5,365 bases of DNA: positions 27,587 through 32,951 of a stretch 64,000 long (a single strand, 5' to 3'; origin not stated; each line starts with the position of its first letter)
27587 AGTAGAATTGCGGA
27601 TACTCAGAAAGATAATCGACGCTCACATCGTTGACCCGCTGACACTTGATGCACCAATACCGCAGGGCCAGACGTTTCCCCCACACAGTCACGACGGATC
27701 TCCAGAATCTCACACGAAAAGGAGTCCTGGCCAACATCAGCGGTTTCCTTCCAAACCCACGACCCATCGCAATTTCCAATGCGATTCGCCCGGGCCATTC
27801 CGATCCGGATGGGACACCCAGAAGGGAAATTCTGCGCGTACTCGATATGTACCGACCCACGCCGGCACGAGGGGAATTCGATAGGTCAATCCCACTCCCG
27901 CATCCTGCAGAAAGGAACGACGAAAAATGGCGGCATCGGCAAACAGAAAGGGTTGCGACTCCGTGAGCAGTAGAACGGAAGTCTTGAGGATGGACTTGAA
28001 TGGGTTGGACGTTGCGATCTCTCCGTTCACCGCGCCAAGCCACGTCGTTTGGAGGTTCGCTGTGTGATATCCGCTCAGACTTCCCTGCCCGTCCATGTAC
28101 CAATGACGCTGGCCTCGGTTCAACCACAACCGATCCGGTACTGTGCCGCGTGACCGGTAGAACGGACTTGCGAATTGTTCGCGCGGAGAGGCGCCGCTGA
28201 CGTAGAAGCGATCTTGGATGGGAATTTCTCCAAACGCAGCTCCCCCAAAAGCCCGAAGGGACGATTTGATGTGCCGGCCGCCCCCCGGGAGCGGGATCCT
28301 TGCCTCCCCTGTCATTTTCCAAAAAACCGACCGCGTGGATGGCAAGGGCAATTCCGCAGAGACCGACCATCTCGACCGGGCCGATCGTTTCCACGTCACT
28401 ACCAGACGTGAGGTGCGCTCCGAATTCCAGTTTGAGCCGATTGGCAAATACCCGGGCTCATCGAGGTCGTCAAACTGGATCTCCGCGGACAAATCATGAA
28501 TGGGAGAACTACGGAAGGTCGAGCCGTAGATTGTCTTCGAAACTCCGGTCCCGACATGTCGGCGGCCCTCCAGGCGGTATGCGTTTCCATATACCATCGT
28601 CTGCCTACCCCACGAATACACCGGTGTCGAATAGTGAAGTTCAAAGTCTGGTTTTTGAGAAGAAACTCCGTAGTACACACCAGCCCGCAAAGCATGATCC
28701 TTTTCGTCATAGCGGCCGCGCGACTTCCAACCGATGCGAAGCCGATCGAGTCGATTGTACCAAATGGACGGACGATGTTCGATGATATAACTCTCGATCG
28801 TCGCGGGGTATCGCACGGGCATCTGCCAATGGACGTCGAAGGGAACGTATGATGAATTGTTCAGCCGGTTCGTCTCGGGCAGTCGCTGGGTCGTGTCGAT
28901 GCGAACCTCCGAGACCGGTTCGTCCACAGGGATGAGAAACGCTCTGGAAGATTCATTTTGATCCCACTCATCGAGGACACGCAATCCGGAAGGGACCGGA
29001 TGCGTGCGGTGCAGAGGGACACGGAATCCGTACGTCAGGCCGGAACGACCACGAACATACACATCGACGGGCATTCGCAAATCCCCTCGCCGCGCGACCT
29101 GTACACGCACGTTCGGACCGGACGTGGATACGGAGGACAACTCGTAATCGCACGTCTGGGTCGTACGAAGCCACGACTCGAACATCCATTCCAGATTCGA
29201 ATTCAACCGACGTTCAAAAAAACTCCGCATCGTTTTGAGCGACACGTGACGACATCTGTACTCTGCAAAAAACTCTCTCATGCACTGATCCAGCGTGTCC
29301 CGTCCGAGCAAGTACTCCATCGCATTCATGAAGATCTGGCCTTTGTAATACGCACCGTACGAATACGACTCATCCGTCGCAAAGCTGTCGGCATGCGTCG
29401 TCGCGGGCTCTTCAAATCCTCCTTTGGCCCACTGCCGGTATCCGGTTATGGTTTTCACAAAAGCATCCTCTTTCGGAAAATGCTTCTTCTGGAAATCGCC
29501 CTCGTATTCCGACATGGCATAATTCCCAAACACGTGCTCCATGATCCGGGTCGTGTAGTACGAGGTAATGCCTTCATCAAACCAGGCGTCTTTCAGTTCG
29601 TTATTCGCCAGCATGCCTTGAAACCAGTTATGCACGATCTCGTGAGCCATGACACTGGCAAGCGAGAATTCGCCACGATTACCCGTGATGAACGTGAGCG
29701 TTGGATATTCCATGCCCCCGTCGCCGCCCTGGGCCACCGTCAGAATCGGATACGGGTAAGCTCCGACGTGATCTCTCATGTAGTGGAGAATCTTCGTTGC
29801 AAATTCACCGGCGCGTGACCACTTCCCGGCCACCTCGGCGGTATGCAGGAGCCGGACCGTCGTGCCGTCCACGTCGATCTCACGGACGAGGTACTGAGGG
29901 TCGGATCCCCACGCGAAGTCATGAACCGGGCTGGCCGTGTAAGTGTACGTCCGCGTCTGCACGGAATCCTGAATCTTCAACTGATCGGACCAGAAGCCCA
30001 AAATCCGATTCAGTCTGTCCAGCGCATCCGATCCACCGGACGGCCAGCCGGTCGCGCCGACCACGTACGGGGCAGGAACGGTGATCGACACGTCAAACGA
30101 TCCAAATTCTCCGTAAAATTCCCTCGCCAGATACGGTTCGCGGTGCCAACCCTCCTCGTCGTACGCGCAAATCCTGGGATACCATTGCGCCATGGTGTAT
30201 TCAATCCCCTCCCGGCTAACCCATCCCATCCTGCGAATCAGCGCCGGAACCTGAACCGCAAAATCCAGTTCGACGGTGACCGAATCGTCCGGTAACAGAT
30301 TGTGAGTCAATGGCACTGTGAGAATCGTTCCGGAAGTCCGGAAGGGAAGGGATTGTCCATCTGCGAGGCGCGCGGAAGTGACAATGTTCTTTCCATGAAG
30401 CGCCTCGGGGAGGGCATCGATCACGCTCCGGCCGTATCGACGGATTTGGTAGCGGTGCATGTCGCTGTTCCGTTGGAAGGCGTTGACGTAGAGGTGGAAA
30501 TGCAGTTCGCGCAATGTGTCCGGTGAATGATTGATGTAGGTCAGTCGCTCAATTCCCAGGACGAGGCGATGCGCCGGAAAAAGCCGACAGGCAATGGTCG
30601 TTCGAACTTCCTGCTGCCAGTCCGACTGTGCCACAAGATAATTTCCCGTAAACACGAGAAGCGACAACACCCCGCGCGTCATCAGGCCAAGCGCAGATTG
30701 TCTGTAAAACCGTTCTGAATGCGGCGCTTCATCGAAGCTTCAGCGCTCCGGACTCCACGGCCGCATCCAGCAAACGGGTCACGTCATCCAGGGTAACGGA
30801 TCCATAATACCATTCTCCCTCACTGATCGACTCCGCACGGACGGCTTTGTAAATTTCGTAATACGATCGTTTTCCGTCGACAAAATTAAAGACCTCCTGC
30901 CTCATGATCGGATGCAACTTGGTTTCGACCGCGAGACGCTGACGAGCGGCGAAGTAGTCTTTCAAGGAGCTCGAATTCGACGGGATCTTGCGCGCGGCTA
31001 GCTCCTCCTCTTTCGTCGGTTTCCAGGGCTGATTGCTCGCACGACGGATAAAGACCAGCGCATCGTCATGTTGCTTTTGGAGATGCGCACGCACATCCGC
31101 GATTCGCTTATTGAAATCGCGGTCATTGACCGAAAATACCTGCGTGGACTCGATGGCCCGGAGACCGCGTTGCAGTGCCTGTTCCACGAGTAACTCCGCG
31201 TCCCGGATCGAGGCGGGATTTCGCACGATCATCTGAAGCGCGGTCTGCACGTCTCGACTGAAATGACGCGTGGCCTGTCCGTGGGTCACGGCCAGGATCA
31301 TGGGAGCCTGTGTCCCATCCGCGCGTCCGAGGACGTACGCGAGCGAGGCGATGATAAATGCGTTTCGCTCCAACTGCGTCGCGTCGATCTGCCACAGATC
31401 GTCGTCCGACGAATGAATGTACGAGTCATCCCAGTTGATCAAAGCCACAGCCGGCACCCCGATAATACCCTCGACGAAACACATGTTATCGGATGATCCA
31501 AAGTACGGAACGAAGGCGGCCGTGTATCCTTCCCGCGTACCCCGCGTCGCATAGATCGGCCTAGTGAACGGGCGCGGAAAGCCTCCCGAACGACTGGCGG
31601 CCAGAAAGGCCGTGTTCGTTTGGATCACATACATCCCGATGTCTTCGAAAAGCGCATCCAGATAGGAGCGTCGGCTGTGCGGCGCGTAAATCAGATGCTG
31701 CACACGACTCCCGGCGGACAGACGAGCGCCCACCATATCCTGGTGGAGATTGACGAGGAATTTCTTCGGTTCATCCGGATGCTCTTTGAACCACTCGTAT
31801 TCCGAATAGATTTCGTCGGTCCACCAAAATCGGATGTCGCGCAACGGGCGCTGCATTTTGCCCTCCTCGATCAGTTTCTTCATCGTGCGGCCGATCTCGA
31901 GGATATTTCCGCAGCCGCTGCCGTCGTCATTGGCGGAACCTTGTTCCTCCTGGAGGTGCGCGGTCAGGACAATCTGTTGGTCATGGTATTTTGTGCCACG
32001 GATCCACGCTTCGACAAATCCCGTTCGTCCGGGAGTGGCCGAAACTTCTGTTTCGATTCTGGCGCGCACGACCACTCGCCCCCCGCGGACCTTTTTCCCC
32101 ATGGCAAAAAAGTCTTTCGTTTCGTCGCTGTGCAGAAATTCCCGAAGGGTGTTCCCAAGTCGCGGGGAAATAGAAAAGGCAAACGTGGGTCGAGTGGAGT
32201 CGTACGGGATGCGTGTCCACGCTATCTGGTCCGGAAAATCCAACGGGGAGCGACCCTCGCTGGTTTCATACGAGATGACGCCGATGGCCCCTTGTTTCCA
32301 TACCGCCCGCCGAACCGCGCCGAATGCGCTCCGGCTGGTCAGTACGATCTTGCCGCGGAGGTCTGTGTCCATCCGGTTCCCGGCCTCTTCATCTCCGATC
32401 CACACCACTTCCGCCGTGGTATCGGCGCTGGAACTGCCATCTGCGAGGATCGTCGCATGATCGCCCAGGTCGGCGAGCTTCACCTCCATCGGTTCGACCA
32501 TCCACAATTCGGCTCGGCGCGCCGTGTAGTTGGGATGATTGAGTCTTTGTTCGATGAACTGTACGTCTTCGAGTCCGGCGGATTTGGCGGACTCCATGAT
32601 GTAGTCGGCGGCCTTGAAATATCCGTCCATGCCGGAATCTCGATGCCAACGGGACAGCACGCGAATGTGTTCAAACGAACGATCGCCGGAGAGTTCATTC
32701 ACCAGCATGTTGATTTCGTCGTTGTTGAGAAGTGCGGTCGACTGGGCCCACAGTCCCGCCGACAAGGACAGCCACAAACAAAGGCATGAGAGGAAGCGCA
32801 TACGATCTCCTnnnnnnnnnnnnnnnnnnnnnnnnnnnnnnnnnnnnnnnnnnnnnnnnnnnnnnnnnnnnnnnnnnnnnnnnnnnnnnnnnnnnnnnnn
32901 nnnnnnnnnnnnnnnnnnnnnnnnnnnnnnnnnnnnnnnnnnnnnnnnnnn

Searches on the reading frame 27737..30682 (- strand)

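Call 61: search_protein_families(library=pfam, proteins=[window:27737-30682:-], max_evalue=0.00001)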
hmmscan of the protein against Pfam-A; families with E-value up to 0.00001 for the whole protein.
window:27737-30682:- (981 aa): 1 family
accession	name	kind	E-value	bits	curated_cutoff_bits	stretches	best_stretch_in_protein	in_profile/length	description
PF01433.26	Peptidase_M1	-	6.4e-18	65.6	27.7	1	339-504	65-218/218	Peptidase family M1 domain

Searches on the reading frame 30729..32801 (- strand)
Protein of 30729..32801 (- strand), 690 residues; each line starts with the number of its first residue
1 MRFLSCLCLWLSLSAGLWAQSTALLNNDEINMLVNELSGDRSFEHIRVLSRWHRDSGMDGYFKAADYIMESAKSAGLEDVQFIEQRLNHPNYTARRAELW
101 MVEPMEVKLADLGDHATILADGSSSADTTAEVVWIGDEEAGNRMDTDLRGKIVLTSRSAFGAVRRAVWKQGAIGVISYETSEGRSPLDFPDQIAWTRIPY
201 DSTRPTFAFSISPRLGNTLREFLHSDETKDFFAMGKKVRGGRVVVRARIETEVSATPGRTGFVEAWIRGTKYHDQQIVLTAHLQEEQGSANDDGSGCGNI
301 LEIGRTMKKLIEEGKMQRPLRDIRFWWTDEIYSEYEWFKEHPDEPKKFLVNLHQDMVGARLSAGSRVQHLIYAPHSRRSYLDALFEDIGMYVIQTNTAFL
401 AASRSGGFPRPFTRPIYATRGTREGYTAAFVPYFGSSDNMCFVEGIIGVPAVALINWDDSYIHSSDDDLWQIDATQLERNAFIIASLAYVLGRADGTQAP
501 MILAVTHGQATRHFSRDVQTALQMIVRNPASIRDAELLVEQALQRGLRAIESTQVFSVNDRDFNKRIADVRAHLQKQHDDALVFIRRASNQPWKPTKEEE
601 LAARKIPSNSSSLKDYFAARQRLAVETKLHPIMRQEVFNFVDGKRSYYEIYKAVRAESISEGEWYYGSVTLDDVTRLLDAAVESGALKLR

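Call 61: search_protein_families(library=pfam, proteins=[window:30729-32801:-], max_evalue=0.00001)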
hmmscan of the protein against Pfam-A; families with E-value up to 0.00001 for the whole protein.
window:30729-32801:- (690 aa): 1 family
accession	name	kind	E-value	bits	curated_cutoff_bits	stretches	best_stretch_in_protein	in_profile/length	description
PF04389.22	Peptidase_M28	-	4.8e-10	39.9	21.3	0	267-360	6-98/193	Peptidase family M28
